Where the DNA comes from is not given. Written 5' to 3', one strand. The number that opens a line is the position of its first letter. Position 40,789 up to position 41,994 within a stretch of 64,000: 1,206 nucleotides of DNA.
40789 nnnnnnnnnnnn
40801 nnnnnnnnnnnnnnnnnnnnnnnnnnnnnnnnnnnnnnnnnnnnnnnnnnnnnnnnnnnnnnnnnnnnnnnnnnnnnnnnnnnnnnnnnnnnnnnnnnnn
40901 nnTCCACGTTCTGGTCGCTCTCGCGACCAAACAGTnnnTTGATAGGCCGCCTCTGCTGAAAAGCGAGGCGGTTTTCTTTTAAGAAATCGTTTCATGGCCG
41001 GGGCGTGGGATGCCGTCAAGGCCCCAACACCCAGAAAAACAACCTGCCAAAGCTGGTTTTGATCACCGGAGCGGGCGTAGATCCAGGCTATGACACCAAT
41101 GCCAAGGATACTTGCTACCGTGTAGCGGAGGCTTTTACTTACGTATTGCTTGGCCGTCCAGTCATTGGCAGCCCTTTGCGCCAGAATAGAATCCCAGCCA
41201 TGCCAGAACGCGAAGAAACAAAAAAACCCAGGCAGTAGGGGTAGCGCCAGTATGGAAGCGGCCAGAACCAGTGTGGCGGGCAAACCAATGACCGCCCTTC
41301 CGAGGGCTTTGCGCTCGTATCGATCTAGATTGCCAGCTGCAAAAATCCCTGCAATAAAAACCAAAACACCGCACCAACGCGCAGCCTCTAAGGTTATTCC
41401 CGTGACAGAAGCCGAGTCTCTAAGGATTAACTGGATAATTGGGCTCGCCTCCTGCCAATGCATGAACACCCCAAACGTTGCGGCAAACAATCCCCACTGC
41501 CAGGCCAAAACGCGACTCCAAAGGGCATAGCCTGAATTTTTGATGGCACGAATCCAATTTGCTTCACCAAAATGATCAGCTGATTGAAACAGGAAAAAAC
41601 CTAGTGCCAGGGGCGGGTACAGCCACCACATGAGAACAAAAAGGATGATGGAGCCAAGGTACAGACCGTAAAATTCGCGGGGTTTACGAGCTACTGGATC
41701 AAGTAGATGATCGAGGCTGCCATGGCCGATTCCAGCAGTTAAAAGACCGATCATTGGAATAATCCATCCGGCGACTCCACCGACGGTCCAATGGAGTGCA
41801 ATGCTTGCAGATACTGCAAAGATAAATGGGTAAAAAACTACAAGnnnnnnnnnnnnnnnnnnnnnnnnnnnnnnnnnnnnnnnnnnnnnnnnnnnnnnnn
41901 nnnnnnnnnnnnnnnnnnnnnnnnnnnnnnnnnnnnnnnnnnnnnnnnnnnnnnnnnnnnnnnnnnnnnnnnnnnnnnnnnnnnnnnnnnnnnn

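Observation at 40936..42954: Single ORF fusing lycopene cyclase to the Brp/Blh retinal-forming dioxygenase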

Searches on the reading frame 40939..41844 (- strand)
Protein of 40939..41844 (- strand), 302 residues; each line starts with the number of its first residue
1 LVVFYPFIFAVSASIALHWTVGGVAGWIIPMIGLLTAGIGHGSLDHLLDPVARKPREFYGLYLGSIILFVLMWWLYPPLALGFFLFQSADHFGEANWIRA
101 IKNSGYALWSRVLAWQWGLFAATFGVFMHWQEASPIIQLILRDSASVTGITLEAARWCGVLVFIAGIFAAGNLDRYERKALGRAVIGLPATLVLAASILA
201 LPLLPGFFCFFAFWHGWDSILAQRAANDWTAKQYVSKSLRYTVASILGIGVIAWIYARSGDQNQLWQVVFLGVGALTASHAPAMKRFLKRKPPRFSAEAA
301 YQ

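Call 25: find_homologous_proteins(query=window:40939-41844:-, max_evalue=0.001)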
Query seq(302 aa) (302 aa): 8 proteins with E <= 0.001 among 8000 candidates.
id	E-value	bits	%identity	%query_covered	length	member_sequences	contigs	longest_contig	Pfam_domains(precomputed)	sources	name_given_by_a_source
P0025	7.7e-146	503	73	99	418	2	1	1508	PF15461.12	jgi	jgi:Brp/Blh family beta-carotene 15,15'-monooxygenase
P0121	1.9e-132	459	70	99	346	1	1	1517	PF15461.12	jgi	jgi:Brp/Blh family beta-carotene 15,15'-monooxygenase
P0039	8.4e-87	310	50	96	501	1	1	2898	PF15461.12,PF05834.19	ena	-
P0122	4.6e-66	241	60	59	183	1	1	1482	PF15461.12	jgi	jgi:hypothetical protein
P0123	1.5e-55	207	40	83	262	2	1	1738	PF15461.12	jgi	jgi:Brp/Blh family beta-carotene 15,15'-monooxygenase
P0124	1.9e-28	118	46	44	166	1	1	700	PF15461.12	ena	-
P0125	2.3e-6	45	25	82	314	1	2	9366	PF15461.12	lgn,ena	-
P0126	3.4e-6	45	25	74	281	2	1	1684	PF15461.12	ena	-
